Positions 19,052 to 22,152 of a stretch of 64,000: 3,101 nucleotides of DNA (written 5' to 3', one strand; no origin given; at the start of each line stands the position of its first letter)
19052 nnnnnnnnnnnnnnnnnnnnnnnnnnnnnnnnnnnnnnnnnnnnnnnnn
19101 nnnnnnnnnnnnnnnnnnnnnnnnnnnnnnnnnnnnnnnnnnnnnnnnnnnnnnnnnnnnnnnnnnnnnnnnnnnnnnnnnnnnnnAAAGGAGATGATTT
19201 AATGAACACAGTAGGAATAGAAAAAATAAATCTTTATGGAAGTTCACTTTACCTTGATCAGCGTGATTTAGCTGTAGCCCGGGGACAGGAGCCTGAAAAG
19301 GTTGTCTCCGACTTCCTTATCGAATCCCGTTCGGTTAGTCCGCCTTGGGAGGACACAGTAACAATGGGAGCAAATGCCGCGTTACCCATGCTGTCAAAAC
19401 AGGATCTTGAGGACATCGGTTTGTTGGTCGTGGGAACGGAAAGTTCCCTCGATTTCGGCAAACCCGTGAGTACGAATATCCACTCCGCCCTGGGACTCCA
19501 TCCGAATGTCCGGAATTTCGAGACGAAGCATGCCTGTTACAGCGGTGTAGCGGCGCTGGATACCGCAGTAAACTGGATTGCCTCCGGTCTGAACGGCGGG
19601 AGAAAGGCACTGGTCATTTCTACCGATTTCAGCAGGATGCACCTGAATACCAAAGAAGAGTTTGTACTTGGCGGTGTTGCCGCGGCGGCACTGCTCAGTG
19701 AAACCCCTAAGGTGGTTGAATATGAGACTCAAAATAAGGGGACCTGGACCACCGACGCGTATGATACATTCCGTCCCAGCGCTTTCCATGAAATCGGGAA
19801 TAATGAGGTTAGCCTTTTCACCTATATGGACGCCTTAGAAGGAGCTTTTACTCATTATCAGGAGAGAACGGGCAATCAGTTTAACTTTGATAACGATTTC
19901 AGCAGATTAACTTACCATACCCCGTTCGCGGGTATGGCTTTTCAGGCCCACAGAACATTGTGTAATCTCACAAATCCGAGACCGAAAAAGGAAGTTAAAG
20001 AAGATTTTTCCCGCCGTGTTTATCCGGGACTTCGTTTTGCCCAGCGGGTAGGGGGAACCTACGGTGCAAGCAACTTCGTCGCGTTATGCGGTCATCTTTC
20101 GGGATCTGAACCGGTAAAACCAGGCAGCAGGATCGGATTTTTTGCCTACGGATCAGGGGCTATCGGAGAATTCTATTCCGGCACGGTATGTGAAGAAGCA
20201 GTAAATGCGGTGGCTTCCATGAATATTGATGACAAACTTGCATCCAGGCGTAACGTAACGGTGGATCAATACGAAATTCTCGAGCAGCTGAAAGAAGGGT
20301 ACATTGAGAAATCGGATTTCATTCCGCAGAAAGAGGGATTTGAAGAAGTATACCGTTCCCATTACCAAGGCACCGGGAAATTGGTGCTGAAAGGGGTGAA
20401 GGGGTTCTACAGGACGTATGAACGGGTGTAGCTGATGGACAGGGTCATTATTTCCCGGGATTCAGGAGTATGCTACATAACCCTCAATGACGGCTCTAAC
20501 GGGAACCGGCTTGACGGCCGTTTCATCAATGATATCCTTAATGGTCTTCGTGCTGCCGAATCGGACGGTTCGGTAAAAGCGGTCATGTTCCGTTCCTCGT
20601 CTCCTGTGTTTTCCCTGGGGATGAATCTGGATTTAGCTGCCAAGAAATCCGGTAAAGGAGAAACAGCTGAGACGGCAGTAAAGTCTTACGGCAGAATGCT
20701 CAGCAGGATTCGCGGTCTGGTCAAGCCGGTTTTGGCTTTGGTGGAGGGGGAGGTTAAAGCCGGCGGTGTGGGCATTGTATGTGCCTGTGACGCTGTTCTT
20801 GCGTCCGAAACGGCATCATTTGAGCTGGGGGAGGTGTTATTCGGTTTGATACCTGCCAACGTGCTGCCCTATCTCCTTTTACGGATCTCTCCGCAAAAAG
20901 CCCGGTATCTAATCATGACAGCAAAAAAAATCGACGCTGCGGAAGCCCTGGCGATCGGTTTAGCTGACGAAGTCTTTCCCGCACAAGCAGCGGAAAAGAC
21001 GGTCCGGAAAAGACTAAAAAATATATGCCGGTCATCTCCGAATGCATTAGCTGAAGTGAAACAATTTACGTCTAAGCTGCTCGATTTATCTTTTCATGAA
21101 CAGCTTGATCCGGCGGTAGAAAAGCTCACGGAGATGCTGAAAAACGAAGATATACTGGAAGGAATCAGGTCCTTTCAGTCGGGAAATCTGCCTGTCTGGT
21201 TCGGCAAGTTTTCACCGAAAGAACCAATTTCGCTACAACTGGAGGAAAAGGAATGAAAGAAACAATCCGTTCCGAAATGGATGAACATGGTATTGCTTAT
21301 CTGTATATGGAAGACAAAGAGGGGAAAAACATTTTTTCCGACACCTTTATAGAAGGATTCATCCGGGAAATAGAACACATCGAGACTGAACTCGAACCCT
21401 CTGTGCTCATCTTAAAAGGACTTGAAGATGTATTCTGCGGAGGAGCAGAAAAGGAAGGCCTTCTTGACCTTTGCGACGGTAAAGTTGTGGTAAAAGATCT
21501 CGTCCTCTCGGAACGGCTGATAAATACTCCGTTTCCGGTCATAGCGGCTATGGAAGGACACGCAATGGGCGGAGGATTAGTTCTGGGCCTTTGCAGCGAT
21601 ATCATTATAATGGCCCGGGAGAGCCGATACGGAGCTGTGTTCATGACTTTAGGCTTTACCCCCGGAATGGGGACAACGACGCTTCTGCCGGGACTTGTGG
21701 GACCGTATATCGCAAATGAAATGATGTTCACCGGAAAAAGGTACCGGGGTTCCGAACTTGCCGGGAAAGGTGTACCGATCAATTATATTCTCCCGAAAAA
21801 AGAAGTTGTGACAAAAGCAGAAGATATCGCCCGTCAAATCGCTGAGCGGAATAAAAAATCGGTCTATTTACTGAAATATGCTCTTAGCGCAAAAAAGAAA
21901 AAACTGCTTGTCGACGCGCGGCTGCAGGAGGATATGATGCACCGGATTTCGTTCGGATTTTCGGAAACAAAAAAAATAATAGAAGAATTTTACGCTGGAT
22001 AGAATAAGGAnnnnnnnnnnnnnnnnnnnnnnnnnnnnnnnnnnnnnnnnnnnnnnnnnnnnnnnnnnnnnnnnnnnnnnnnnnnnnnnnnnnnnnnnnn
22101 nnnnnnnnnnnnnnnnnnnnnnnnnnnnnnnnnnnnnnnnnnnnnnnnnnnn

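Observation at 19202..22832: HMGS + ECH1 + ECH2 + enoyl reductase could be an ACP-bound route to an isovaleryl (iso-branched) starter unit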

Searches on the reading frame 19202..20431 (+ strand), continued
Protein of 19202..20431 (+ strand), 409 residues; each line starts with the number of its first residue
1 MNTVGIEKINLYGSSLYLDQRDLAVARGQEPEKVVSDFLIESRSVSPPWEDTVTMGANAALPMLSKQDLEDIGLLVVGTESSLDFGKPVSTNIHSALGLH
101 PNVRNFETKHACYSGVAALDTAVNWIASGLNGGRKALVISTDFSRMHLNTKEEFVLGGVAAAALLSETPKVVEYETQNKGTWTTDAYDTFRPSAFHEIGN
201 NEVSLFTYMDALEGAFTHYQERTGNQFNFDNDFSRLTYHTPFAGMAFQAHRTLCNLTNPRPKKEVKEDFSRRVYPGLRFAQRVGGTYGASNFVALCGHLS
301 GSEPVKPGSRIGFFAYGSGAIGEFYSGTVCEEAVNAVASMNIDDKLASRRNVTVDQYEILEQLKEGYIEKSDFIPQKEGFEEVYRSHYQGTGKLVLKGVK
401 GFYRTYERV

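Call 69: search_protein_families(library=pfam, proteins=[L038:5885-6892:+, L079:1488-2408:+, L066:18100-19173:-, L066:17542-17976:-, L034:16497-17978:+, L034:4133-5164:+, L034:5220-6176:+, L034:6223-6639:+, L079:12351-13136:+, L068:14628-15269:+], max_evalue=0.0001)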
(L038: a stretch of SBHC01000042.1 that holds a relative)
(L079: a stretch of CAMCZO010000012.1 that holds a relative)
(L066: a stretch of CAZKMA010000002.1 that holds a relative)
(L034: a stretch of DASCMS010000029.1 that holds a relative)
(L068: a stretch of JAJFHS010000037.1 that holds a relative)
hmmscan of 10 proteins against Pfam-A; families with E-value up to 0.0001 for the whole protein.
L038:5885-6892:+ (335 aa): 1 family
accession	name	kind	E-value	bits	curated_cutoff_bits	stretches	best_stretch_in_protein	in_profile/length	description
PF00698.26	Acyl_transf_1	-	1.5e-15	57.9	32.7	1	7-292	1-281/319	Acyl transferase domain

L079:1488-2408:+ (306 aa): 2 families
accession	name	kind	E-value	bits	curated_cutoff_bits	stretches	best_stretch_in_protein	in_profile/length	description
PF14378.12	PAP2_3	-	4.6e-20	72.7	27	1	109-279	7-187/190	PAP2 superfamily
PF01569.27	PAP2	-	1.1e-09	38.6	27.2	1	164-285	6-123/130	PAP2 superfamily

L066:18100-19173:- (357 aa): 1 family
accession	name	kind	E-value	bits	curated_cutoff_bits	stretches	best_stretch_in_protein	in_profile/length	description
PF03706.18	LPG_synthase_TM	-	7.8e-38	131.1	33.4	1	24-337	1-302/302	Lysylphosphatidylglycerol synthase TM region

L066:17542-17976:- (144 aa): 0 families

L034:16497-17978:+ (493 aa): 2 families
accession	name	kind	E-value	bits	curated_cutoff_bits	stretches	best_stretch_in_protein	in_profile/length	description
PF00202.27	Aminotran_3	-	8e-62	209.6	30.5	1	49-367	20-354/403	Aminotransferase class-III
PF00155.27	Aminotran_1_2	-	3.8e-07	30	19.7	1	97-300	41-251/361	Aminotransferase class I and II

L034:4133-5164:+ (343 aa): 0 families

L034:5220-6176:+ (318 aa): 1 family
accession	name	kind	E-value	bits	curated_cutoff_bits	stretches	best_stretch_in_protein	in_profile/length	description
PF00849.27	PseudoU_synth_2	-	3.5e-27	95.9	26.8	1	100-250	1-152/152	RNA pseudouridylate synthase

L034:6223-6639:+ (138 aa): 0 families

L079:12351-13136:+ (261 aa): 5 families
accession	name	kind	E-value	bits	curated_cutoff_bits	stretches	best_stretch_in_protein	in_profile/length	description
PF00106.31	adh_short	-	1.6e-44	152.2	26.6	1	3-191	1-190/195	short chain dehydrogenase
PF13561.12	adh_short_C2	-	1.4e-31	110.3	27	1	12-218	6-214/236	Enoyl-(Acyl carrier protein) reductase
PF08659.16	KR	-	1.8e-16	61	22.6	1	4-156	2-155/180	KR domain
PF23441.1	SDR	-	2.9e-08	33.9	27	1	3-186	8-197/258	SDR-like rossmann domain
PF01370.27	Epimerase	-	8e-06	25.9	20.9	1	6-101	2-85/240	NAD dependent epimerase/dehydratase family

L068:14628-15269:+ (213 aa): 2 families
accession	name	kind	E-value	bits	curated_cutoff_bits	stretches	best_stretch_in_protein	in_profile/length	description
PF01648.25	ACPS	-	1.7e-06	28.5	25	1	105-169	2-72/111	4'-phosphopantetheinyl transferase superfamily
PF22624.1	AASDHPPT_N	-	2.4e-05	24.9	27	1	21-91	13-89/100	4'-phosphopantetheinyl transferase, N-terminal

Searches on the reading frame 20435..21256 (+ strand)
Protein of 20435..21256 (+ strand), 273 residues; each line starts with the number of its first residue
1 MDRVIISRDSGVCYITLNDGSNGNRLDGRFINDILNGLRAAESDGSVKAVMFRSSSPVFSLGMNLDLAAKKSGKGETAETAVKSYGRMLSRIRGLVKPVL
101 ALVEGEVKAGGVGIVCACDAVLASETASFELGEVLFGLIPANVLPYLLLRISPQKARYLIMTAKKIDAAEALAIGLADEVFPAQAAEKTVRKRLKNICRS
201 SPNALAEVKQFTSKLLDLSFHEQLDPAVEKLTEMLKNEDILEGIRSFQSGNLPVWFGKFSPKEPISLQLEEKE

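Call 3: search_protein_families(library=pfam, proteins=[window:20435-21256:+])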
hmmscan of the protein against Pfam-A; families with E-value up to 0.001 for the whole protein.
window:20435-21256:+ (273 aa): 2 families
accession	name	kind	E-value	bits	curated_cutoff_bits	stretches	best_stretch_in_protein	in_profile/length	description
PF00378.25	ECH_1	-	1.3e-41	143.1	27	1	9-255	3-248/251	Enoyl-CoA hydratase/isomerase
PF16113.10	ECH_2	-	9.2e-26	91.6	27.2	1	13-245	2-236/335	Enoyl-CoA hydratase/isomerase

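Call 6: search_protein_families(library=ncbifam, proteins=[window:20435-21256:+])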
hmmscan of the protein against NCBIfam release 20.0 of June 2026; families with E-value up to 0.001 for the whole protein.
window:20435-21256:+ (273 aa): 72 families (the best 25 are shown)
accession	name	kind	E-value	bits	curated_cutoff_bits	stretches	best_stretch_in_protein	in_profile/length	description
NF005498.0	PRK07112.1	equivalog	3.9e-46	157.6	250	1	6-253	11-254/258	enoyl-CoA hydratase/isomerase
NF005675.0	PRK07468.1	equivalog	1.2e-41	143.1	350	1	8-256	10-260/262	crotonase/enoyl-CoA hydratase family protein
NF005879.0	PRK07827.1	equivalog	1.7e-40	138.9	283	1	4-255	9-259/261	enoyl-CoA hydratase family protein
NF046063.1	oxepin_alt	equivalog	8.4e-33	113.9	300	1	6-248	4-248/254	oxepin-CoA hydrolase, alternative type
NF051848.1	EnCoAHydtEchA19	equivalog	9e-33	113.9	400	1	4-257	2-257/258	enoyl-CoA hydratase EchA19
NF006008.0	PRK08139.1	equivalog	3.7e-32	111.9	313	1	5-255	14-263/266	enoyl-CoA hydratase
NF042430.2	EnCoAhydt_DpgD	equivalog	3.7e-31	108.5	400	1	8-257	3-257/258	enoyl-CoA-hydratase DpgD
NF005700.0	PRK07511.1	subfamily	1.5e-29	103.4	274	1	4-249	5-252/260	enoyl-CoA hydratase family protein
NF004227.0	PRK05674.1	equivalog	5.9e-28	98.3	426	1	10-256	14-262/271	gamma-carboxygeranoyl-CoA hydratase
NF004840.0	PRK06190.1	equivalog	2.6e-27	96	253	1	4-237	6-238/260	enoyl-CoA hydratase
NF006100.0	PRK08252.1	subfamily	3.7e-27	95.5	282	1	2-258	3-254/254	crotonase/enoyl-CoA hydratase family protein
NF007239.0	PRK09674.1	equivalog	2.9e-26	92.5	371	1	2-254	4-253/257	2,3-dehydroadipyl-CoA hydratase PaaF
NF006588.0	PRK09120.1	equivalog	1.2e-25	90.2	276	1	4-247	10-259/276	p-hydroxycinnamoyl CoA hydratase/lyase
NF004634.0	PRK05980.1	equivalog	1.9e-25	89.7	375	1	2-249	3-254/263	crotonase/enoyl-CoA hydratase family protein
NF004795.0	PRK06143.1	subfamily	2.7e-25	89.3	283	1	7-236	14-242/260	enoyl-CoA hydratase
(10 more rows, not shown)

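Call 19: search_solved_structures(query=window:20435-21256:+, show_alignments=2)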
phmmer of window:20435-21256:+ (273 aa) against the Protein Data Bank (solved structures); distinct sequences matched with E-value up to 0.001: 201 (the best 60 are shown).
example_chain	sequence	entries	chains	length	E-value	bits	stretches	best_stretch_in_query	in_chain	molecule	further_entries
4zu2_A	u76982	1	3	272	3.7e-29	105.3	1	5-256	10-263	Putative isohexenylglutaconyl-CoA hydratase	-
4knp_A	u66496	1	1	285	1e-26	97.3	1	12-255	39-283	enoyl-CoA hydratase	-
3hp0_A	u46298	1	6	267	1.6e-26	96.7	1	9-218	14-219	Putative polyketide biosynthesis enoyl-CoA hydratase homolog pksH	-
3oc7_A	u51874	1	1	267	2.7e-26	95.9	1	12-255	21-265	Enoyl-CoA hydratase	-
4k3w_A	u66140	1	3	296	3.3e-26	95.6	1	4-255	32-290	Enoyl-CoA hydratase/isomerase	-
3i47_A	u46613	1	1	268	1.2e-24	90.5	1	12-255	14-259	Enoyl CoA hydratase/isomerase (Crotonase)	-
4lk5_A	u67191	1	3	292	4.4e-23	85.4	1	8-253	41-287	enoyl-CoA hydratase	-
6slb_AAA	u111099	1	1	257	4.4e-23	85.4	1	4-255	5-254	Enoyl-CoA hydratase/carnithine racemase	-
6sl9_AAA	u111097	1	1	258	4.5e-23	85.4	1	4-255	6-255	Enoyl-CoA hydratase/carnithine racemase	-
3hrx_A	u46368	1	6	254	4.9e-23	85.3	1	4-255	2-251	Probable enoyl-CoA hydratase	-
6sla_AAA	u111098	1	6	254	5.5e-23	85.1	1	5-255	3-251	Enoyl-CoA hydratase/carnithine racemase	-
4kpk_A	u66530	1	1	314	5.7e-23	85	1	9-255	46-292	Enoyl-CoA hydratase/isomerase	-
4fzw_A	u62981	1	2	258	1.1e-22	84.1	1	1-256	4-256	2,3-dehydroadipyl-CoA hydratase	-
8ahq_A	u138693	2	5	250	2.1e-22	83.2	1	6-216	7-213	Enoyl-CoA hydratase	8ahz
1uiy_A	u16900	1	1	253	1.3e-21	80.5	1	11-249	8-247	Enoyl-CoA Hydratase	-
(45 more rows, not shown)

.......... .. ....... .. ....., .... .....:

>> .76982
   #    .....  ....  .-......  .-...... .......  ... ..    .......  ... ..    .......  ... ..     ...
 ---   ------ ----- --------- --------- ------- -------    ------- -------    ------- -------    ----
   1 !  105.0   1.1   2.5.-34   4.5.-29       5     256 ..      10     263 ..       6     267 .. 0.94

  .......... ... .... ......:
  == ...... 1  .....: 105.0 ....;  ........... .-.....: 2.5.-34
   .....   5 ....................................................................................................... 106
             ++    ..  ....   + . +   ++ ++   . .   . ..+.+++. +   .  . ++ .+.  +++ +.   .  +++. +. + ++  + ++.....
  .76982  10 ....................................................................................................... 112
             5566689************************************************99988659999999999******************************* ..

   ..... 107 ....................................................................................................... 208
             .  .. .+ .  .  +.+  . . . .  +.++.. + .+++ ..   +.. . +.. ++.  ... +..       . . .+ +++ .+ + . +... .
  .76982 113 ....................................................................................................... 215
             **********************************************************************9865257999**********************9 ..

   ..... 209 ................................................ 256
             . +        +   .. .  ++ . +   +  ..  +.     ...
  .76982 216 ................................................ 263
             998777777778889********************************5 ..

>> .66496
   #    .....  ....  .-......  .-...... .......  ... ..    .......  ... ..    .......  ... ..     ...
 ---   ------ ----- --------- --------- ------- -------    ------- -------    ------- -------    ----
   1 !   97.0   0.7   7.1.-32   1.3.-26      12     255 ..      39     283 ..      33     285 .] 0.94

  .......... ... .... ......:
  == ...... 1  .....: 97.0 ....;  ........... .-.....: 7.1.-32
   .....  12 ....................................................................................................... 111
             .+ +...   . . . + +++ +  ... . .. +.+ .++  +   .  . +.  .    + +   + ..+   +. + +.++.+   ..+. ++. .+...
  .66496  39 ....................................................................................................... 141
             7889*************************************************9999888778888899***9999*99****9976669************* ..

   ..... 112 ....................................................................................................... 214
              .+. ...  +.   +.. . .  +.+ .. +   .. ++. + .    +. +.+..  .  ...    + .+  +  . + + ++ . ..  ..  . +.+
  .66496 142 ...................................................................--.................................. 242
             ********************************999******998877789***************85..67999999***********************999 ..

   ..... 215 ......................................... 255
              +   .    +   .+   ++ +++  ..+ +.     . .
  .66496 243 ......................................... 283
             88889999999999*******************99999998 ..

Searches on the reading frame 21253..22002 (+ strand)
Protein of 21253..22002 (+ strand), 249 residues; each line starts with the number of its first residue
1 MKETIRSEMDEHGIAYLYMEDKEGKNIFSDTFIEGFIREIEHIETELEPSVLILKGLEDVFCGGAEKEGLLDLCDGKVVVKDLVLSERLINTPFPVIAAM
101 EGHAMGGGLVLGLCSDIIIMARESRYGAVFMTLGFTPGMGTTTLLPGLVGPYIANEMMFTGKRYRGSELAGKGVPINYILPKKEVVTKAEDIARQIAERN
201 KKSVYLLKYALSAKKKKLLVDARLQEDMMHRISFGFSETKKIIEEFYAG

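Call 3: search_protein_families(library=pfam, proteins=[window:21253-22002:+])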
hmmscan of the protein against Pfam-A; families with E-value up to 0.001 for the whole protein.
window:21253-22002:+ (249 aa): 2 families
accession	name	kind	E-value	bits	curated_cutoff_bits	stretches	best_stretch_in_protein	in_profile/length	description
PF00378.25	ECH_1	-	2.8e-44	151.8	27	1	11-241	3-235/251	Enoyl-CoA hydratase/isomerase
PF16113.10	ECH_2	-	1.7e-11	44.6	27.2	1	26-241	13-233/335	Enoyl-CoA hydratase/isomerase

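Call 6: search_protein_families(library=ncbifam, proteins=[window:21253-22002:+])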
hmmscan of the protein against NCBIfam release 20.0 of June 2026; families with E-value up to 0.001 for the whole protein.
window:21253-22002:+ (249 aa): 69 families (the best 25 are shown)
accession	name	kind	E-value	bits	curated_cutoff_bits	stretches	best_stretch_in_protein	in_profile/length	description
NF005496.0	PRK07110.1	domain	3.7e-81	271.9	215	1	3-248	4-248/249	polyketide synthase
NF005802.0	PRK07657.1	equivalog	2.3e-29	102.7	363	1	1-213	1-216/260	enoyl-CoA hydratase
NF046063.1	oxepin_alt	equivalog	4.1e-26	92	300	1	11-220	7-221/254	oxepin-CoA hydrolase, alternative type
NF004525.0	PRK05870.1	equivalog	1.7e-24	87.1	285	1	2-216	2-215/249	enoyl-CoA hydratase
NF004840.0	PRK06190.1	equivalog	1.8e-24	86.8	253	1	9-229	9-231/260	enoyl-CoA hydratase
NF005803.0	PRK07658.1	equivalog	1.8e-24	86.5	313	1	12-234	10-234/257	enoyl-CoA hydratase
NF006699.0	PRK09245.1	subfamily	2.6e-24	85.9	354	1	3-213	3-222/266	crotonase/enoyl-CoA hydratase family protein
NF006007.0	PRK08138.1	subfamily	8.2e-24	84.4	355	1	3-216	7-220/261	enoyl-CoA hydratase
NF007239.0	PRK09674.1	equivalog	5.2e-23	81.8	371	1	10-220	10-220/257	2,3-dehydroadipyl-CoA hydratase PaaF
NF004517.0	PRK05862.1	equivalog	2.5e-22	79.6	396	1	15-240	15-240/257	enoyl-CoA hydratase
NF005700.0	PRK07511.1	subfamily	6.6e-22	78.3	274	1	13-225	12-228/260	enoyl-CoA hydratase family protein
NF004475.0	PRK05809.1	subfamily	1.2e-21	77.4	394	1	13-212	13-215/260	short-chain-enoyl-CoA hydratase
NF051848.1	EnCoAHydtEchA19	equivalog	1.5e-21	77.2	400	1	18-214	14-215/258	enoyl-CoA hydratase EchA19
NF006013.0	PRK08150.1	subfamily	3e-21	75.9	232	1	6-247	8-249/259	crotonase/enoyl-CoA hydratase family protein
NF006109.0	PRK08260.1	subfamily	9.2e-21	74.3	320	1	85-207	105-227/296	enoyl-CoA hydratase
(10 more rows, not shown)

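Call 18: search_solved_structures(query=window:21253-22002:+, show_alignments=2)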
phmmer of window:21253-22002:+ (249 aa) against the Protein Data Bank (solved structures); distinct sequences matched with E-value up to 0.001: 188 (the best 60 are shown).
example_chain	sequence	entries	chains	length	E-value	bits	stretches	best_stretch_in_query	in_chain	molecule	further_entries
4q1k_A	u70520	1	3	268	5.5e-44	153.6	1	11-247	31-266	polyketide biosynthesis enoyl-CoA isomerase PksI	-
4q1i_A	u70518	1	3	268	5.6e-44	153.6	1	11-247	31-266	Polyketide biosynthesis enoyl-CoA isomerase PksI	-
4q1g_A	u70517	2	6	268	1.1e-43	152.7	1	11-247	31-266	Polyketide biosynthesis enoyl-CoA isomerase PksI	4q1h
4q1j_A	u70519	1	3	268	2.6e-42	148.1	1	11-247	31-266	Polyketide biosynthesis enoyl-CoA isomerase PksI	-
2q35_A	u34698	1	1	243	1.5e-39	139.1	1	12-243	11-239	CurF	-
2q2x_A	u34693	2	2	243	1.5e-39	139.1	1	12-243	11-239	CurF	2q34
1hzd_A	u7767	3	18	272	6.7e-20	74.8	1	8-214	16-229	AU-BINDING PROTEIN/ENOYL-COA HYDRATASE | Methylglutaconyl-CoA hydratase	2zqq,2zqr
5zai_A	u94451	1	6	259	1.1e-19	74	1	12-234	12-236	3-hydroxypropionyl-coenzyme A dehydratase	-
3kqf_A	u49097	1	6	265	2.3e-19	73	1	27-213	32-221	Enoyl-CoA hydratase/isomerase family protein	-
3moy_A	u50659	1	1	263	9.9e-19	71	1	9-231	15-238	Probable enoyl-CoA hydratase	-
5xzd_A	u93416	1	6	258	4.8e-18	68.7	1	3-235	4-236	Enoyl-CoA hydratase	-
1ey3_A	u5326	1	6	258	1.1e-17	67.6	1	24-235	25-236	ENOYL-COA HYDRATASE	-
1mj3_A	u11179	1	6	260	1.1e-17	67.5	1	24-235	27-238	ENOYL-COA HYDRATASE, MITOCHONDRIAL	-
1dub_A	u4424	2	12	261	1.1e-17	67.5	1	24-235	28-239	2-ENOYL-COA HYDRATASE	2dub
9rgq_A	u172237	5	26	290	1.6e-17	67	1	24-235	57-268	Enoyl-CoA hydratase, mitochondrial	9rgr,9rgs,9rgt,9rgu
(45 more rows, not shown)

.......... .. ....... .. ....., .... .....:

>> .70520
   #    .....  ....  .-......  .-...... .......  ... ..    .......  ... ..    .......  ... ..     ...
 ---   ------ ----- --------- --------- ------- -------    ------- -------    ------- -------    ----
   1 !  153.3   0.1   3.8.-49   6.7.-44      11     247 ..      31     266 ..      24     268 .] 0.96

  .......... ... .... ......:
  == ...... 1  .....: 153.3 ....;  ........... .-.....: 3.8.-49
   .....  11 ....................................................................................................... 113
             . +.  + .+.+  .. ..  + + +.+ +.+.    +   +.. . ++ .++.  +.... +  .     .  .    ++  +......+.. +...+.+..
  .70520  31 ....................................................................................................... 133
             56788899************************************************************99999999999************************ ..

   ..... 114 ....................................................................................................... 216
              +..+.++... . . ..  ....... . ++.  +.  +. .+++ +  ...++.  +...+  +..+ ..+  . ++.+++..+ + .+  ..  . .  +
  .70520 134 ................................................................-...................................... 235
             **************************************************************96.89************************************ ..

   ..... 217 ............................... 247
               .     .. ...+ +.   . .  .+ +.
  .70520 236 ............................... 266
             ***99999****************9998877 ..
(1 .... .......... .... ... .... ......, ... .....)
